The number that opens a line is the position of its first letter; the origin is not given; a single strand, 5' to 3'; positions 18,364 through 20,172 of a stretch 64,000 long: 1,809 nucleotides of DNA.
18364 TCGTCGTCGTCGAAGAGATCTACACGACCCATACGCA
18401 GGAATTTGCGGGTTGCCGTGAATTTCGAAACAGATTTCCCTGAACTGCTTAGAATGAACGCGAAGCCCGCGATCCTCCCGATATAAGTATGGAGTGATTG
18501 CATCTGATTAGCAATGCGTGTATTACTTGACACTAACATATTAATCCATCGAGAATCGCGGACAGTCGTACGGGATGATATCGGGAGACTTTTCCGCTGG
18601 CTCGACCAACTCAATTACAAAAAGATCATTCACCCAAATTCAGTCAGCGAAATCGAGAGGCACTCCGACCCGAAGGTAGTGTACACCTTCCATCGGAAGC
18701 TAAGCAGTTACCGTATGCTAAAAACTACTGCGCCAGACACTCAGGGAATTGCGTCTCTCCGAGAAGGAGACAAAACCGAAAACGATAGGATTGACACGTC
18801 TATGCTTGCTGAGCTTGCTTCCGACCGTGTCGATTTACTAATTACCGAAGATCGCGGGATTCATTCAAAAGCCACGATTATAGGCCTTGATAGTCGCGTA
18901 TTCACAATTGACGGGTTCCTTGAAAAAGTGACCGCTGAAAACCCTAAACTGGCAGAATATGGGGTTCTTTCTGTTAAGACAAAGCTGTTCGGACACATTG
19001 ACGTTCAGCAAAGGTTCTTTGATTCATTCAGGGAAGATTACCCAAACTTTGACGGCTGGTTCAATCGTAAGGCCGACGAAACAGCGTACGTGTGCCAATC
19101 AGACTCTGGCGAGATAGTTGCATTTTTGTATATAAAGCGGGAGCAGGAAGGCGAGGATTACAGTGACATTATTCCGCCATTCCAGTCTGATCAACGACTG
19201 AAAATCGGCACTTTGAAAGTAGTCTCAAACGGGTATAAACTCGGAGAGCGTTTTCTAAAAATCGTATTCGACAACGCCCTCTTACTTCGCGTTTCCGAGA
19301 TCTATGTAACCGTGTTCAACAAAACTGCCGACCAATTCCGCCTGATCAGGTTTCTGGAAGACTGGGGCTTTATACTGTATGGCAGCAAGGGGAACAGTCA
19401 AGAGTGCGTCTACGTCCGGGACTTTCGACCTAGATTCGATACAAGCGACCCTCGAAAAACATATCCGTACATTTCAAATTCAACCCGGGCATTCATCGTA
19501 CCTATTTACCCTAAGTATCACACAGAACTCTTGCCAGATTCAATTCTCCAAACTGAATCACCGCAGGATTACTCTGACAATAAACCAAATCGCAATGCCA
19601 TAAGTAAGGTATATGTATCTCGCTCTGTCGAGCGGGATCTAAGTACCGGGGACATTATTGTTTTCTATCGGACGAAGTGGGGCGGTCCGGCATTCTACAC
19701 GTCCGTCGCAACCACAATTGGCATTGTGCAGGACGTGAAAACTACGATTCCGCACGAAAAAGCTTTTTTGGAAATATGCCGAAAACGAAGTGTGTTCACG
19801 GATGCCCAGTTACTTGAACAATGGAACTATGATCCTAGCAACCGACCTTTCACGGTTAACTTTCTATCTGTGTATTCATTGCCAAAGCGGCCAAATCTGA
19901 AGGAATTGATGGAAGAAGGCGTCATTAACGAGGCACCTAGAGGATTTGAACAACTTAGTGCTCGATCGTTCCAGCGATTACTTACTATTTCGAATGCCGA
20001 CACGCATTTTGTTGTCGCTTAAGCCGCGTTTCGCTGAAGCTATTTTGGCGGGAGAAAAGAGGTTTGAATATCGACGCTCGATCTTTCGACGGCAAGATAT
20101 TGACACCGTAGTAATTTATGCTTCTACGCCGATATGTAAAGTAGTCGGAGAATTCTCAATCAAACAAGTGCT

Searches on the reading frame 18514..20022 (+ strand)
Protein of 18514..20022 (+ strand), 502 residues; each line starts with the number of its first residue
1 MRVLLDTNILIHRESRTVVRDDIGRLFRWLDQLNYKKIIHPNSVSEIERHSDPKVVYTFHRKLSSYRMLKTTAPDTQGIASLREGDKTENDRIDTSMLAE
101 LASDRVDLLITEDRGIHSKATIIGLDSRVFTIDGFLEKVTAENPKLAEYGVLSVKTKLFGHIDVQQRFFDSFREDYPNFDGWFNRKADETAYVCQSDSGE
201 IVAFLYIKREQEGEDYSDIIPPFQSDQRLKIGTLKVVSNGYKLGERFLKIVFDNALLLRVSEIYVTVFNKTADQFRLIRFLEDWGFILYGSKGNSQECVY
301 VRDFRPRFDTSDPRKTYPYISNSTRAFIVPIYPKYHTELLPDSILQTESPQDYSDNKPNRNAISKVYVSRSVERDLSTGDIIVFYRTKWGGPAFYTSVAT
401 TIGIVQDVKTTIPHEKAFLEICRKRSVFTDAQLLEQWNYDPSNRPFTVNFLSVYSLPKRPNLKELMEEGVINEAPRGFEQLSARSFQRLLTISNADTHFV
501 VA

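Call 9: search_protein_families(library=padloc, proteins=[window:18514-20022:+], max_evalue=0.1)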
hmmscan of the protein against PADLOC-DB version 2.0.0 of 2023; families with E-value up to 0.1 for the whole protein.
window:18514-20022:+ (502 aa): 6 families
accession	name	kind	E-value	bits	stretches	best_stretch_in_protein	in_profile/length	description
PDLC04422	PDC-M11A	-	3.2e-202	670.8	1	1-501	1-500/501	-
PDLC04419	PDC-M11A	-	3.5e-117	389.7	1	147-501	5-356/357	-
PDLC04421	PDC-M11A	-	7.4e-82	273.6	1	1-485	1-476/486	-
PDLC04417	PDC-M11A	-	5.7e-57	191.8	1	1-466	1-465/501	-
PDLC04420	PDC-M11A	-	5.2e-51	171.7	1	111-489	2-371/376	-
PDLC04418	PDC-M11A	-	3.2e-50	169.3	1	152-501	90-443/444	-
